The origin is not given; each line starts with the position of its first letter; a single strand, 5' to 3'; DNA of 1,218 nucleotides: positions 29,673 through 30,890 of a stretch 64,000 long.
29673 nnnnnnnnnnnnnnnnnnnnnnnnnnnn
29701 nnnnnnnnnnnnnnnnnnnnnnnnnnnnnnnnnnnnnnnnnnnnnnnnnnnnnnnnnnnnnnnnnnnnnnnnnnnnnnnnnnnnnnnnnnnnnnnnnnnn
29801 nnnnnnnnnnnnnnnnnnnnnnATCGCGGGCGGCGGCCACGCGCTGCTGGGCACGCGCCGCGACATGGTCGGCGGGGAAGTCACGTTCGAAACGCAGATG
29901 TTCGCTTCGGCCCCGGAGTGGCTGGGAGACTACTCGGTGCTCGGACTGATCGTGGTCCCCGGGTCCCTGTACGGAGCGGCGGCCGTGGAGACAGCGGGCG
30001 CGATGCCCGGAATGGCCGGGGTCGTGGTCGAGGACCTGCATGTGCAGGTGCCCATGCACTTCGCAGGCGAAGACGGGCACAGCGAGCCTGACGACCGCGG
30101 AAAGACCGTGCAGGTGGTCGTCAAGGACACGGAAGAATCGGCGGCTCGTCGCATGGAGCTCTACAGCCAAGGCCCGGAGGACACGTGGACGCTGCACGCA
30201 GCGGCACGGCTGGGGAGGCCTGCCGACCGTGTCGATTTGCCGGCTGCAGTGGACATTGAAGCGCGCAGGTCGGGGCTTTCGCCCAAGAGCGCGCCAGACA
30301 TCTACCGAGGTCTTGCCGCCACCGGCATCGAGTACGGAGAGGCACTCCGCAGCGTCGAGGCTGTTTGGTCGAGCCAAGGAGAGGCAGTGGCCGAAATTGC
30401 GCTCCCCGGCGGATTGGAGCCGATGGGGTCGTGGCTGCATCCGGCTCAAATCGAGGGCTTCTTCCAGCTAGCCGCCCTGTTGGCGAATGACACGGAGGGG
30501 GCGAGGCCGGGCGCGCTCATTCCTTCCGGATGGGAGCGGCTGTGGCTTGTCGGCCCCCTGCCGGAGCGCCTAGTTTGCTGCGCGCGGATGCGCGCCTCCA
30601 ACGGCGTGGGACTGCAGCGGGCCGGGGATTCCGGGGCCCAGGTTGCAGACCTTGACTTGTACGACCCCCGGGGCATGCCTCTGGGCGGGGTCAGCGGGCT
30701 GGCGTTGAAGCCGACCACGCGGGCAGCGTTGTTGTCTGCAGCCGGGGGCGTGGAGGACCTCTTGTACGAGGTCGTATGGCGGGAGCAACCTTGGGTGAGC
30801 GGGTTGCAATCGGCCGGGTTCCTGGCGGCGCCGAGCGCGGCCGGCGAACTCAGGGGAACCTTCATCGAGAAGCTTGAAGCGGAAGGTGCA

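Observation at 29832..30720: Module E carries a dead, phylogenetically foreign DH, the only predicted oxygenated position in the visible chain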

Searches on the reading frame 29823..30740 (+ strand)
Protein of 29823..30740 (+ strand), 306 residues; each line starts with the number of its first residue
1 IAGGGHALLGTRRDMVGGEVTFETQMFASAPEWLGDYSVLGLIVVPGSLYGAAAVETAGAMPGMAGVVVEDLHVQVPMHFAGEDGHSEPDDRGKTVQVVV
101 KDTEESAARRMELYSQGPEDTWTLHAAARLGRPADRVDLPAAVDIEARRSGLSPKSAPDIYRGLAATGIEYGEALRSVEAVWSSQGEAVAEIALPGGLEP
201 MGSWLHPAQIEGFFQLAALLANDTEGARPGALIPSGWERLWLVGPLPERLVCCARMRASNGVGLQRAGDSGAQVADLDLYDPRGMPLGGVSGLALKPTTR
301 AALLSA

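Call 10: search_solved_structures(query=window:29823-30740:+, max_evalue=0.001, show_alignments=4)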
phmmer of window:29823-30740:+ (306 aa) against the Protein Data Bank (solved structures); distinct sequences matched with E-value up to 0.001: 19.
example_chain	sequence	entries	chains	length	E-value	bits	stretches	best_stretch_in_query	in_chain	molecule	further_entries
3kg6_A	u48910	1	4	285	1.4e-15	60.5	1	5-260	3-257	CurF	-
6obt_A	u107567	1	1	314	2.4e-15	59.7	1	4-235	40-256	Borrelidin polyketide synthase, type I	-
5tz5_A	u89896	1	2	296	8.3e-14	54.7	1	6-240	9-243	CurK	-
3kg9_A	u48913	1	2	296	1.1e-13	54.2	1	6-240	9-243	CurK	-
5tz7_A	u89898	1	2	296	2.1e-13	53.3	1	6-240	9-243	CurK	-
4ln9_A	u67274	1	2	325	2.9e-11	46.3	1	1-279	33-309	Rifamycin polyketide synthase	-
6obv_A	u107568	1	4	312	4.7e-11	45.6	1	6-292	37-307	fluvirucin B1 DH domain from module 1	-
6mbh_A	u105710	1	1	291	5.3e-11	45.4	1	6-304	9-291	GphF Dehydratase 1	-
3kg7_A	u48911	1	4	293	2e-10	43.6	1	6-297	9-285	CurH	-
5tz6_A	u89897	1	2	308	4.9e-10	42.3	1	16-293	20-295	CurJ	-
3kg8_A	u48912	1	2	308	6.8e-10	41.8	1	16-293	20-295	CurJ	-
6mbf_A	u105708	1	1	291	1.2e-09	40.9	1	6-304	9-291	GphF Dehydratase 1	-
6k97_A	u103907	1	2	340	2.3e-08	36.8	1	5-153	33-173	Fusion DH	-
6mbg_A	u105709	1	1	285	1e-07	34.6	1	6-296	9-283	GphF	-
5il6_A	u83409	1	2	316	2.6e-07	33.3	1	57-304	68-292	Polyketide synthase/nonribosomal peptide synthetase hybrid RzxB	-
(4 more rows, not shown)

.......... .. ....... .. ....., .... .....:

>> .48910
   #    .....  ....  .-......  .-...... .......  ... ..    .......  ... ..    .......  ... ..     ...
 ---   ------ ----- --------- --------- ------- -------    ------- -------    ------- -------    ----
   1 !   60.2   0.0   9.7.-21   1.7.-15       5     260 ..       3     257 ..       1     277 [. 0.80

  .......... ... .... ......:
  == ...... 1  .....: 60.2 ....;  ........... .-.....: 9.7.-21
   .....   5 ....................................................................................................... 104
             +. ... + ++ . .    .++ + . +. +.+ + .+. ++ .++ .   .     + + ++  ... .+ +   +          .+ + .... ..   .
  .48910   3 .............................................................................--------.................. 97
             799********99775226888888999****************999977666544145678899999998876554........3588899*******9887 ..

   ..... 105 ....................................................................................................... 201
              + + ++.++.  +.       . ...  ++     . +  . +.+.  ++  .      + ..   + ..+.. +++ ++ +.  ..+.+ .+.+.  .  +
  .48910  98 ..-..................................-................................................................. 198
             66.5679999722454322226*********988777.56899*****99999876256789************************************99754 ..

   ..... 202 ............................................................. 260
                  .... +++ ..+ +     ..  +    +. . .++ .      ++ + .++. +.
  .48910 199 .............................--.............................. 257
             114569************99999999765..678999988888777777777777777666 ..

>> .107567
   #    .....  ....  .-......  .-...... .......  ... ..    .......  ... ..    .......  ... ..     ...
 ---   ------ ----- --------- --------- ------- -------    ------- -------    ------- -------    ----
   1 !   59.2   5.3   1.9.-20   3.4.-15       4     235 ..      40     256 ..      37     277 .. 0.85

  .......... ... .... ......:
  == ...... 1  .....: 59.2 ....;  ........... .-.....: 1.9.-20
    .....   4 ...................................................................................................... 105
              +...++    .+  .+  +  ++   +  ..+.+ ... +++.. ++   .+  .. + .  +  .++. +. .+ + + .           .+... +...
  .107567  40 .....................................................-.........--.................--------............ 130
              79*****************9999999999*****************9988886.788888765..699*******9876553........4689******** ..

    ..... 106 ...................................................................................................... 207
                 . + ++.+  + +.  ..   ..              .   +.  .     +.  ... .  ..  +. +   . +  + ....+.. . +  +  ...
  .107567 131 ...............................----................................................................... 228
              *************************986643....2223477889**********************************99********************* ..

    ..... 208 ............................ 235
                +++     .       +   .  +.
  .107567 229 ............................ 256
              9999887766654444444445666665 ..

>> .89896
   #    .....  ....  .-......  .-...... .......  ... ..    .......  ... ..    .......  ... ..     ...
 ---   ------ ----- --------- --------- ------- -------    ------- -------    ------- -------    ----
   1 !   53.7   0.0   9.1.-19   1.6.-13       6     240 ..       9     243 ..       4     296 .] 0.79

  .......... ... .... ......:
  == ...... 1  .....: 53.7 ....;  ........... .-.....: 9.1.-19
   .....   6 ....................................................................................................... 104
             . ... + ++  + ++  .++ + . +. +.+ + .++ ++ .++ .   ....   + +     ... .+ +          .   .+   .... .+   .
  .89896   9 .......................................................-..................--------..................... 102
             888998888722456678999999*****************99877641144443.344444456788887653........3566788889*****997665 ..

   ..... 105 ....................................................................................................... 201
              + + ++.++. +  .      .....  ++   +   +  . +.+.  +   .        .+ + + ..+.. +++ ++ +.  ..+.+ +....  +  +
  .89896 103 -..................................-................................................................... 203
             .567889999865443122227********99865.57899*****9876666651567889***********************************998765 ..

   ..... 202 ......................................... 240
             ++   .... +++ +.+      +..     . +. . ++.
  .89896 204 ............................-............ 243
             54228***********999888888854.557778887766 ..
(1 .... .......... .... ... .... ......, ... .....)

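Call 11: find_homologous_proteins(query=window:29823-30740:+, max_evalue=1e-10)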
Query window:29823-30740:+: 8000 candidates shared short words with the query, none scored E <= 1e-10.

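Call 16: find_related_loci(query=window:29823-30740:+, collection=genome_contigs, flank=10000)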
Query window:29823-30740:+ (306 aa) in genome_contigs; peptide patterns used: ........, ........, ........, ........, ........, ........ (x = any residue, [..] = any of these).
77 stretches matched a pattern; 2 encode a relative of the query (tblastn E <= 1e-3); 2 distinct loci.
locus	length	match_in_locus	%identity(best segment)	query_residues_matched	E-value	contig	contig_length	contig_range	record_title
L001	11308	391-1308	100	1-306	0e+0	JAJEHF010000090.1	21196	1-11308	MAG: Bryobacterales bacterium isolate p16x60bins.27 k141_477677, whole genome shotgun sequence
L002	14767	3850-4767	99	1-306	0e+0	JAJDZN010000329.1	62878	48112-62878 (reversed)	MAG: Bryobacterales bacterium isolate jk18x40bins.51 k141_307265, whole genome shotgun sequence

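Call 21: search_protein_representatives(protein=window:29823-30740:+)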
Query: 306 residues. Proteins with E-value up to 0.001 (for the whole library): 4218; up to 1e-10: 1042; up to 1e-30: 95. The best 150 are listed.
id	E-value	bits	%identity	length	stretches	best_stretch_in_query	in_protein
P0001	2.1e-109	381.8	43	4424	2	3-305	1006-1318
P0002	1.9e-99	349.1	45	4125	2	3-306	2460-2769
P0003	3.4e-83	295.7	40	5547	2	6-306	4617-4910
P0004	2.1e-75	270.1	42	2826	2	3-305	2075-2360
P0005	4.2e-75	269.1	39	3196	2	4-306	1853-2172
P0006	1.3e-67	244.5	37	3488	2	3-305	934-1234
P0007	5.1e-64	232.7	36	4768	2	5-305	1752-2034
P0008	9.8e-61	221.9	42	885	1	4-306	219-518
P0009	1.6e-59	218.0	43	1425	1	4-306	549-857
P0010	6.4e-58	212.7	39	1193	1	3-306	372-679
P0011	5.8e-57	209.5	38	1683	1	4-306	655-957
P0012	7.5e-56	205.9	42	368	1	10-306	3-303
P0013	8.7e-56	205.7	42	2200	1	2-306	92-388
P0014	2.4e-55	204.3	38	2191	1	4-306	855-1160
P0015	2.5e-55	204.2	44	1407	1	5-305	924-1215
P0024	1.0e-51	192.3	43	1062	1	3-306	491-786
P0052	3.5e-42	161.0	45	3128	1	4-306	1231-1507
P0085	2.3e-32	128.8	37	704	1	6-298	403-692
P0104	1.0e-29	120.1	36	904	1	6-300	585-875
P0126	2.4e-27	112.3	34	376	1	6-295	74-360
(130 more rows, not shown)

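Call 25: find_related_loci(query=window:29823-30740:+, collection=metagenome_contigs, flank=10000)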
Query window:29823-30740:+ (306 aa) in metagenome_contigs; peptide patterns used: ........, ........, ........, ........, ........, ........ (x = any residue, [..] = any of these).
82 stretches matched a pattern, but none encodes a relative of the query by tblastn (E <= 1e-3).

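Call 27: list_cluster_members(proteins=[P0024, P0052, P0126, P0001, P0002, P0009, P0008, P0085])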
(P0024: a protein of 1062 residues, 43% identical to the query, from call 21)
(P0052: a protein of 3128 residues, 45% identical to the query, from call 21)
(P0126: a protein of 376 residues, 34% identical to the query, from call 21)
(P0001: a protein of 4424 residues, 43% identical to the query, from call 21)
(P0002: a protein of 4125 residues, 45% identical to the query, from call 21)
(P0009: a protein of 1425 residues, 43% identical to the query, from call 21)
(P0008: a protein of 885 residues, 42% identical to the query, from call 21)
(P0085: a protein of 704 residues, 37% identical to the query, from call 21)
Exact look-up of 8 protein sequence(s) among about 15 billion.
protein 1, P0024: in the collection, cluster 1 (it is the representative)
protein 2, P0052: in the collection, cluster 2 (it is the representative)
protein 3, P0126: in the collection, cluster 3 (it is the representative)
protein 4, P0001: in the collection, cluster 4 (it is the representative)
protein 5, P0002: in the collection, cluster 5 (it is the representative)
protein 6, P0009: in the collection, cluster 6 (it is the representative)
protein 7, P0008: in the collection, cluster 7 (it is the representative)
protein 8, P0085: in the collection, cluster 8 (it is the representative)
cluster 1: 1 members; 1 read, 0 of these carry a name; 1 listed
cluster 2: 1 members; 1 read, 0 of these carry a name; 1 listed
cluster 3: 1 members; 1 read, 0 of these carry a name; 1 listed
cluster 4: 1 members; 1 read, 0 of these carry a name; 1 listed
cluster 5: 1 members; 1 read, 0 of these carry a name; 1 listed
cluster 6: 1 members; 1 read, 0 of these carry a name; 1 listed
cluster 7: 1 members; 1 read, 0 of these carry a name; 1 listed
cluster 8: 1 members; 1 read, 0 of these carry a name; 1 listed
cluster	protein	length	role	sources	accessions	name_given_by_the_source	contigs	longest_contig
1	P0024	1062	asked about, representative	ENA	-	-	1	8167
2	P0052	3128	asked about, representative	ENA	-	-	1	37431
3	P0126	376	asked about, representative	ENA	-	-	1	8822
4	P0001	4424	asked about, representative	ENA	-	-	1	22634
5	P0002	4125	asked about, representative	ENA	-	-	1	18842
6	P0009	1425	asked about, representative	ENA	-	-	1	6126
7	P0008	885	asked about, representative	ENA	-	-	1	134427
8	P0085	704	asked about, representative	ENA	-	-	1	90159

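Call 28: search_protein_families(library=pfam, proteins=[P0024, P0052, P0126, P0085, P0104], max_evalue=0.00001)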
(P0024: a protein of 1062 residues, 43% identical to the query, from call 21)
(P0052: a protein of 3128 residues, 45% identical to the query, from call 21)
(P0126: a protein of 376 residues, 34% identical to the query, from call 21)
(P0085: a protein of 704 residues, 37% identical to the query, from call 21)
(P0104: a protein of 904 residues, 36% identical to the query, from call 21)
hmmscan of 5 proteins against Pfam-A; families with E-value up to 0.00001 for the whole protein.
P0024 (1062 aa): 5 families
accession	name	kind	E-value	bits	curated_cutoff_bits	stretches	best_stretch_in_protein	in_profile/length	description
PF00698.26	Acyl_transf_1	-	3.1e-57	194.9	32.7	1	120-406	2-273/319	Acyl transferase domain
PF14765.12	PS-DH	-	7.5e-24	84.6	23.7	1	636-779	14-160/166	Polyketide synthase dehydratase N-terminal domain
PF21089.3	PKS_DH_N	-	6.1e-13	49.1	27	1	495-601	2-103/103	Polyketide synthase dehydratase domain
PF22621.2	CurL-like_PKS_C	-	8.9e-10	38.8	27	1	32-100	2-64/64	CurL-like, PKS C-terminal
PF22336.2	RhiE-like_linker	-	8.2e-06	26.2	27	0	35-106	2-66/67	RhiE-like, KS-MAT linker domain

P0052 (3128 aa): 19 families
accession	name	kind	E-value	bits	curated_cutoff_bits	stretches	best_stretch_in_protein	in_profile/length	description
PF00109.32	ketoacyl-synt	-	7.7e-154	511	20.8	2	420-662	2-252/252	Beta-ketoacyl synthase, N-terminal domain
PF08659.16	KR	-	7.6e-125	414.1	22.6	2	47-224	2-180/180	KR domain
PF02801.28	Ketoacyl-synt_C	-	3.8e-86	285.4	20.8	2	671-788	2-119/119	Beta-ketoacyl synthase, C-terminal domain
PF00698.26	Acyl_transf_1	-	1.6e-34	120.3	32.7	1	951-1083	2-135/319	Acyl transferase domain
PF00106.31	adh_short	-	1.7e-32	112.9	26.6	2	49-205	4-161/195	short chain dehydrogenase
PF22621.2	CurL-like_PKS_C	-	5e-29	100.5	27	2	872-932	2-64/64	CurL-like, PKS C-terminal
PF16197.11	KAsynt_C_assoc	-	1.9e-28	99.5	33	2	790-918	1-108/111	Ketoacyl-synthetase C-terminal extension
PF00550.31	PP-binding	-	3.1e-27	95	20.8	2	2384-2449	3-67/67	Phosphopantetheine attachment site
PF14765.12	PS-DH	-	1.5e-25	90.1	23.7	1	1363-1504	13-164/166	Polyketide synthase dehydratase N-terminal domain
PF13561.12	adh_short_C2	-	3.9e-23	82.7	27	2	56-205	7-155/236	Enoyl-(Acyl carrier protein) reductase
PF21089.3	PKS_DH_N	-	1.3e-19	70.5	27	1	1233-1327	1-97/103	Polyketide synthase dehydratase domain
PF22336.2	RhiE-like_linker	-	4.3e-17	62.3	27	2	875-935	2-63/67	RhiE-like, KS-MAT linker domain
PF08242.18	Methyltransf_12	-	1.2e-15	58.4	30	1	1725-1826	1-98/98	Methyltransferase domain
PF13649.12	Methyltransf_25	-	7.2e-10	39.9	27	1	1724-1824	1-97/97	Methyltransferase domain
PF00108.29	Thiolase_N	-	2.5e-09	37.3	26.4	0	571-612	70-113/260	Thiolase, N-terminal domain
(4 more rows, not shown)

P0126 (376 aa): 2 families
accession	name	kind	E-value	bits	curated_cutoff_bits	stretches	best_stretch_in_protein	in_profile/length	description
PF14765.12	PS-DH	-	4.1e-19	69.2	23.7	1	216-367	7-163/166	Polyketide synthase dehydratase N-terminal domain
PF21089.3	PKS_DH_N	-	1e-11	45.1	27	1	74-184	1-101/103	Polyketide synthase dehydratase domain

P0085 (704 aa): 3 families
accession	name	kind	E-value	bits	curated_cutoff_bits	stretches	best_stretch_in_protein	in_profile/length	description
PF00698.26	Acyl_transf_1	-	6.8e-21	75.5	32.7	1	113-231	2-119/319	Acyl transferase domain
PF14765.12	PS-DH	-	8.2e-16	58.4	23.7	1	551-691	15-158/166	Polyketide synthase dehydratase N-terminal domain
PF21089.3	PKS_DH_N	-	2.8e-09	37.3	27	1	403-512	1-102/103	Polyketide synthase dehydratase domain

P0104 (904 aa): 7 families
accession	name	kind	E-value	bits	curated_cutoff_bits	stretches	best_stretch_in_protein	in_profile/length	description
PF00698.26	Acyl_transf_1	-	2.6e-31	109.7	32.7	1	222-494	2-271/319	Acyl transferase domain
PF14765.12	PS-DH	-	2.7e-24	86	23.7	1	724-877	4-163/166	Polyketide synthase dehydratase N-terminal domain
PF21089.3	PKS_DH_N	-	6.5e-13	49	27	1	585-683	1-92/103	Polyketide synthase dehydratase domain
PF02801.28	Ketoacyl-synt_C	-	4.5e-11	43.2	20.8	1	1-38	81-118/119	Beta-ketoacyl synthase, C-terminal domain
PF16197.11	KAsynt_C_assoc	-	1.4e-10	42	33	1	41-157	1-87/111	Ketoacyl-synthetase C-terminal extension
PF22336.2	RhiE-like_linker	-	3.9e-09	36.8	27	1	135-207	2-66/67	RhiE-like, KS-MAT linker domain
PF22621.2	CurL-like_PKS_C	-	1.3e-08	35.1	27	1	133-199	3-62/64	CurL-like, PKS C-terminal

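Call 29: find_encoding_contigs(protein=P0024, flank=10000, max_places=3)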
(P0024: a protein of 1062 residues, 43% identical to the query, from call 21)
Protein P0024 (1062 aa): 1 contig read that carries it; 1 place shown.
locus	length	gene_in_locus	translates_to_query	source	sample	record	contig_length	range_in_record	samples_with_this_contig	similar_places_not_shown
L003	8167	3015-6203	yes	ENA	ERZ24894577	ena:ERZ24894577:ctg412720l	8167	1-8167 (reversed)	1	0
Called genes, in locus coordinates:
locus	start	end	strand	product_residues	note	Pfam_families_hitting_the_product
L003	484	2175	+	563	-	PF00106:adh_short, PF08659:KR, PF13561:adh_short_C2, PF00550:PP-binding, PF00109:ketoacyl-synt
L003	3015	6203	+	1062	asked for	PF22336:RhiE-like_linker (weak), PF22621:CurL-like_PKS_C, PF00698:Acyl_transf_1, PF21089:PKS_DH_N, PF14765:PS-DH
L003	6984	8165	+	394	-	?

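Call 42: predict_structure(alignment_id=A1)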
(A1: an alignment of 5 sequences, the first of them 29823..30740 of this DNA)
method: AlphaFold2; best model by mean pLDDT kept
length: 306 residues; sequences in the alignment: 5
mean_pLDDT: 50.8   pTM: 0.53
mean pLDDT of the five models: 50.8, 48.4, 47.3, 46.7, 46.5
residues with pLDDT >= 90: 12; 70-90: 60; 50-70: 70; < 50: 164
segments of 3 or more residues with pLDDT < 50: 1-138, 236-239, 260-269, 299-306
pLDDT, mean of each block of 10 residues (from residue 1): 24 28 33 28 32 34 30 31 35 34 30 33 26 39 86 85 69 72 87 69 53 67 56 54 73 74 41 71 82 58 34
secondary structure, 60 per line:
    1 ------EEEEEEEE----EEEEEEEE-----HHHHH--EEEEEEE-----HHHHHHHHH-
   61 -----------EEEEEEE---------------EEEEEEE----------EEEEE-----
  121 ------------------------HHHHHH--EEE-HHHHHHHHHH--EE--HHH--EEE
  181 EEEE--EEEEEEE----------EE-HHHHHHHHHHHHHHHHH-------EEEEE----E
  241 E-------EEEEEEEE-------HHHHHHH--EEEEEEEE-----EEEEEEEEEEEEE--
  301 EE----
elements in order: E7-14 E19-26 H32-36 E39-45 H51-59 E72-78 E94-100 E111-115 H145-150 E153-155 H157-166 E178-184 E187-193 H207-223 E231-235 E249-256 H264-270 E273-280 E286-298
